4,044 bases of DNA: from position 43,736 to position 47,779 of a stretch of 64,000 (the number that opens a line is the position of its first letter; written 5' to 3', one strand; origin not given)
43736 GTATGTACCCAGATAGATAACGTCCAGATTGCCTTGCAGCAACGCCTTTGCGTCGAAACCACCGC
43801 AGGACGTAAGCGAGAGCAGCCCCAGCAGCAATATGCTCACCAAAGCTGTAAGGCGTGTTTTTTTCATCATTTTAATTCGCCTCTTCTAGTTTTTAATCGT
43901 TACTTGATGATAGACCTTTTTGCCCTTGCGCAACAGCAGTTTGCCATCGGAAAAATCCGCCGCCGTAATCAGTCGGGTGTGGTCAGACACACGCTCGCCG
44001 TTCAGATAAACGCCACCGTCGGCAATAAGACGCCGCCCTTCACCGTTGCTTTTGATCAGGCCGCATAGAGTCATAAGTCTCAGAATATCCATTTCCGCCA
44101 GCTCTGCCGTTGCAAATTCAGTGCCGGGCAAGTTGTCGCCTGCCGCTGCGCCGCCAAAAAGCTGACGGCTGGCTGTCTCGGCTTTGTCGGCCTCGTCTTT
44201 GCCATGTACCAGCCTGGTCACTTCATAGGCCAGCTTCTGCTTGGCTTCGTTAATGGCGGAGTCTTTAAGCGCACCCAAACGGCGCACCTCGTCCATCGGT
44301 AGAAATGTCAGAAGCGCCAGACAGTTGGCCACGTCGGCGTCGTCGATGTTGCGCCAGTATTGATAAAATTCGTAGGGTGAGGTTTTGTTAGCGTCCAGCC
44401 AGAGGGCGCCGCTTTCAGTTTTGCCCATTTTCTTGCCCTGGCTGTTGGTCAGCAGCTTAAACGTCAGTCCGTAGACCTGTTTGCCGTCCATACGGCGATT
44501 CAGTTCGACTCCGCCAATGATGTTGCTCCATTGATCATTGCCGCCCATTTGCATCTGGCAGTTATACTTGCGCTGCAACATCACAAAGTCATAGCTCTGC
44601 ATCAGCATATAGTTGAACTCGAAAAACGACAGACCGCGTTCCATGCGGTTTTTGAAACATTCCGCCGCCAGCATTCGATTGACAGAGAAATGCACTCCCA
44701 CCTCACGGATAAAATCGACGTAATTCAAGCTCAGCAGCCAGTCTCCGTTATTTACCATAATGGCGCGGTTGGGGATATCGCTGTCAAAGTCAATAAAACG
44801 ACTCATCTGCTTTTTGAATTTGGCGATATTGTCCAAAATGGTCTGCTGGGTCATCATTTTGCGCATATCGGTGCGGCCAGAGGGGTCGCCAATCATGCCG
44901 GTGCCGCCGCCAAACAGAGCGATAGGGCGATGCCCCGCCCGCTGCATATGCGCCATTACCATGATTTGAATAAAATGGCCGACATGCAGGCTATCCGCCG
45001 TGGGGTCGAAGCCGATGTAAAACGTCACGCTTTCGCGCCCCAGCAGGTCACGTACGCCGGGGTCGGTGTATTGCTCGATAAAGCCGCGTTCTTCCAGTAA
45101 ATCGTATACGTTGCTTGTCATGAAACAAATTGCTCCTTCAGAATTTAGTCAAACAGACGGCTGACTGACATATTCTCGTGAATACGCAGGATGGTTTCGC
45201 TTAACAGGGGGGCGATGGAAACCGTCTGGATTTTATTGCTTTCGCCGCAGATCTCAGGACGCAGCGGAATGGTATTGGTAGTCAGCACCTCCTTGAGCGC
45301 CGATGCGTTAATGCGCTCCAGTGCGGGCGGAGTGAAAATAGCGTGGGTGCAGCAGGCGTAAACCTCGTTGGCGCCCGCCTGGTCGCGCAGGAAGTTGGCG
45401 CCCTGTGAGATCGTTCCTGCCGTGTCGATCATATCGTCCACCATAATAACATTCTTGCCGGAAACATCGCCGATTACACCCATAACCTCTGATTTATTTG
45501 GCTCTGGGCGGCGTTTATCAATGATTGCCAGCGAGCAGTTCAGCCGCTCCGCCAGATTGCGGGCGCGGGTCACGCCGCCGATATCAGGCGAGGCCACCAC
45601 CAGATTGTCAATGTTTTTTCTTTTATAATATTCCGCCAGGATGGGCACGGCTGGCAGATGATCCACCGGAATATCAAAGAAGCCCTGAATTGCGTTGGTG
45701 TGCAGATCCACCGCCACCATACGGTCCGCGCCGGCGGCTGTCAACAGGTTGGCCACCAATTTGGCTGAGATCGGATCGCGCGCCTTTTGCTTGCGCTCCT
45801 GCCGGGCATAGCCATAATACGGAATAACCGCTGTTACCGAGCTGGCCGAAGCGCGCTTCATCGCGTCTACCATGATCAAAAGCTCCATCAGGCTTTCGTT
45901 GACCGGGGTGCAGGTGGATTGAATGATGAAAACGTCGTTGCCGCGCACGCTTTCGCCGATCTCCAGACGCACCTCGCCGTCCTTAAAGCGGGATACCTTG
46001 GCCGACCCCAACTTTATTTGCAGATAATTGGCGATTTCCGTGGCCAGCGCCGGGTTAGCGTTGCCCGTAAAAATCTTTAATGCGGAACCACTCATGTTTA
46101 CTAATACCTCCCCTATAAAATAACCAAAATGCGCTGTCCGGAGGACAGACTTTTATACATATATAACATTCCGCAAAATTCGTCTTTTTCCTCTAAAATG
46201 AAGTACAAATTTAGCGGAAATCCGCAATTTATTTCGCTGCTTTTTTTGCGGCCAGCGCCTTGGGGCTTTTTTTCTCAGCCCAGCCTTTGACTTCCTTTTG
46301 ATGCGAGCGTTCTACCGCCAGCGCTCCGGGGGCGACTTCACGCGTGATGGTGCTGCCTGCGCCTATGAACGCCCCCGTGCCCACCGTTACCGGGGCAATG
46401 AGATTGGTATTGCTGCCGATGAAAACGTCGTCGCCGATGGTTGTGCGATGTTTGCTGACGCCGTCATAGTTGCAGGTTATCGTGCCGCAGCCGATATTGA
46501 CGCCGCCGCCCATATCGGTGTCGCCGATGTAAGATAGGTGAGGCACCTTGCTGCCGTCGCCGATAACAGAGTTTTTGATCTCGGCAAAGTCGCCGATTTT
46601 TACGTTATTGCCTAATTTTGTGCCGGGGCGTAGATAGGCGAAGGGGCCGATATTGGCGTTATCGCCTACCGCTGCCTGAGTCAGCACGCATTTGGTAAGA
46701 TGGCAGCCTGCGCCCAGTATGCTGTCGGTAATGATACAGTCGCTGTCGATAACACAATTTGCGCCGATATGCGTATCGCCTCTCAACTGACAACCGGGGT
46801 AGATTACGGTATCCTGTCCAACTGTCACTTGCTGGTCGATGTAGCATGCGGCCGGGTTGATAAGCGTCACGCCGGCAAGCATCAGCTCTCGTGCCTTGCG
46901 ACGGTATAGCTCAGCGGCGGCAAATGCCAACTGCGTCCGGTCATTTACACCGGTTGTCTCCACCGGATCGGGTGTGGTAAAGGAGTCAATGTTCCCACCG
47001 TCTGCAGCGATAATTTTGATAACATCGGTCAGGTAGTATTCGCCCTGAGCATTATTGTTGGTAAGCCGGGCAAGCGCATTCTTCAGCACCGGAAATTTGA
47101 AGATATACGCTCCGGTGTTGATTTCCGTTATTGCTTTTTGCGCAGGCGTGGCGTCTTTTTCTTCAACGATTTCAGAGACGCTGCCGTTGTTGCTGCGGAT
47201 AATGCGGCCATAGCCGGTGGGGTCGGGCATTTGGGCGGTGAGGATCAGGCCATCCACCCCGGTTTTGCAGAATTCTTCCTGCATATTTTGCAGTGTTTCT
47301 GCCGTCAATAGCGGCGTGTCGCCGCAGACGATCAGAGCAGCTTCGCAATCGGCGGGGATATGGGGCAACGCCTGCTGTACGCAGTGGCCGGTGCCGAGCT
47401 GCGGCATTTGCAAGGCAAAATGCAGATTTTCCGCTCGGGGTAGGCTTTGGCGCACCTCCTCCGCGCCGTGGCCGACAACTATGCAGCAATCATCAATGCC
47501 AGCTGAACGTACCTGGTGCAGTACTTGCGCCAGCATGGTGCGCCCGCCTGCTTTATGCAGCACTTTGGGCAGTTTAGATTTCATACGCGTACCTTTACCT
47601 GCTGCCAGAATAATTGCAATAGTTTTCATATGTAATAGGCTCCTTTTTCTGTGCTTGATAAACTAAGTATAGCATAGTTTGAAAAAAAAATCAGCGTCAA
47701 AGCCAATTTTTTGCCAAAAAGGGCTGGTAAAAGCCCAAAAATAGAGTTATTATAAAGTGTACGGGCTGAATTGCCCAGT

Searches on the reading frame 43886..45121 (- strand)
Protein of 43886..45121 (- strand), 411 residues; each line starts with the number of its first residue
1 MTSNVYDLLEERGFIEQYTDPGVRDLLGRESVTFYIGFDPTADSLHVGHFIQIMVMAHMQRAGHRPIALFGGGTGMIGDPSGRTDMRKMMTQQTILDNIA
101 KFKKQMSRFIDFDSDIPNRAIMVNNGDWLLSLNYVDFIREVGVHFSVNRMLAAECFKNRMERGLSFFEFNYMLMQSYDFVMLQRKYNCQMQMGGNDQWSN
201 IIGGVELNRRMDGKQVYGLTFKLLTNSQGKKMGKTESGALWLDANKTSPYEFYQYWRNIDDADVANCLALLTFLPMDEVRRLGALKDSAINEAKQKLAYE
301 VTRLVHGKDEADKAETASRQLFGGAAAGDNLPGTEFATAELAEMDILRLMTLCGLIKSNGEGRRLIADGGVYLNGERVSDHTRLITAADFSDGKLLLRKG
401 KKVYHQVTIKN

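Call 51: search_protein_families(library=pfam, proteins=[window:43886-45121:-], max_evalue=0.00001)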
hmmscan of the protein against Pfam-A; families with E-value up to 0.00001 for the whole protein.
window:43886-45121:- (411 aa): 2 families
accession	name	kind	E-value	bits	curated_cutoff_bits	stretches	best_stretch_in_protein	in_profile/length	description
PF00579.31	tRNA-synt_1b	-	7.7e-83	278.6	21.1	1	30-322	4-291/292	tRNA synthetases class I (W and Y)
PF22421.1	SYY_C-terminal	-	1.1e-11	44.9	27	1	338-406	13-82/83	Tyrosine--tRNA ligase SYY-like C-terminal domain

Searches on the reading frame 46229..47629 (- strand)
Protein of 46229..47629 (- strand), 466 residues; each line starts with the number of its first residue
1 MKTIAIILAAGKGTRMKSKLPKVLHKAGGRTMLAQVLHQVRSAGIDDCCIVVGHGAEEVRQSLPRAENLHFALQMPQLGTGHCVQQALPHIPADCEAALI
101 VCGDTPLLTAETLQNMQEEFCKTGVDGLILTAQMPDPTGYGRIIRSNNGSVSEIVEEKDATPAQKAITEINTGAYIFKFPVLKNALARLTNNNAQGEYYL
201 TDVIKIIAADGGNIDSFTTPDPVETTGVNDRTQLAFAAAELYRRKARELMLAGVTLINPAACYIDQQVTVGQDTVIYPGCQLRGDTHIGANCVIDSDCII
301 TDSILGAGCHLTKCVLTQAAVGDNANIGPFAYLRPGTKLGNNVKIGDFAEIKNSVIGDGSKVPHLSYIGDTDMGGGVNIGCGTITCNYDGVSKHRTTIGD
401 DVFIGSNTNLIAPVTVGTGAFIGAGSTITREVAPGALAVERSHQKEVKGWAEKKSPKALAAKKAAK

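Call 24: search_protein_families(library=pfam, proteins=[window:46229-47629:-], max_evalue=0.00001)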
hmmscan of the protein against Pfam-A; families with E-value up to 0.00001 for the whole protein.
window:46229-47629:- (466 aa): 6 families
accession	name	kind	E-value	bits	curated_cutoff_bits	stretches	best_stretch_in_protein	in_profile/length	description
PF00132.30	Hexapep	-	8.5e-29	98.5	27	3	396-430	2-36/36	Bacterial transferase hexapeptide (six repeats)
PF12804.13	NTP_transf_3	-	2e-21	77.3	27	1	5-133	1-124/160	MobA-like NTP transferase domain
PF00483.29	NTP_transferase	-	1.5e-20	74.2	21.2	1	5-213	2-215/245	Nucleotidyl transferase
PF25084.1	LbH_EIF2B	-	2.4e-14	53.6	54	1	260-349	14-103/105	EIF2B subunit epsilon LbH domain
PF14602.12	Hexapep_2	-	6.5e-12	45.4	27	1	396-430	2-34/34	Hexapeptide repeat of succinyl-transferase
PF01128.25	IspD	-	2.6e-08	34.3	27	1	4-189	2-173/221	2-C-methyl-D-erythritol 4-phosphate cytidylyltransferase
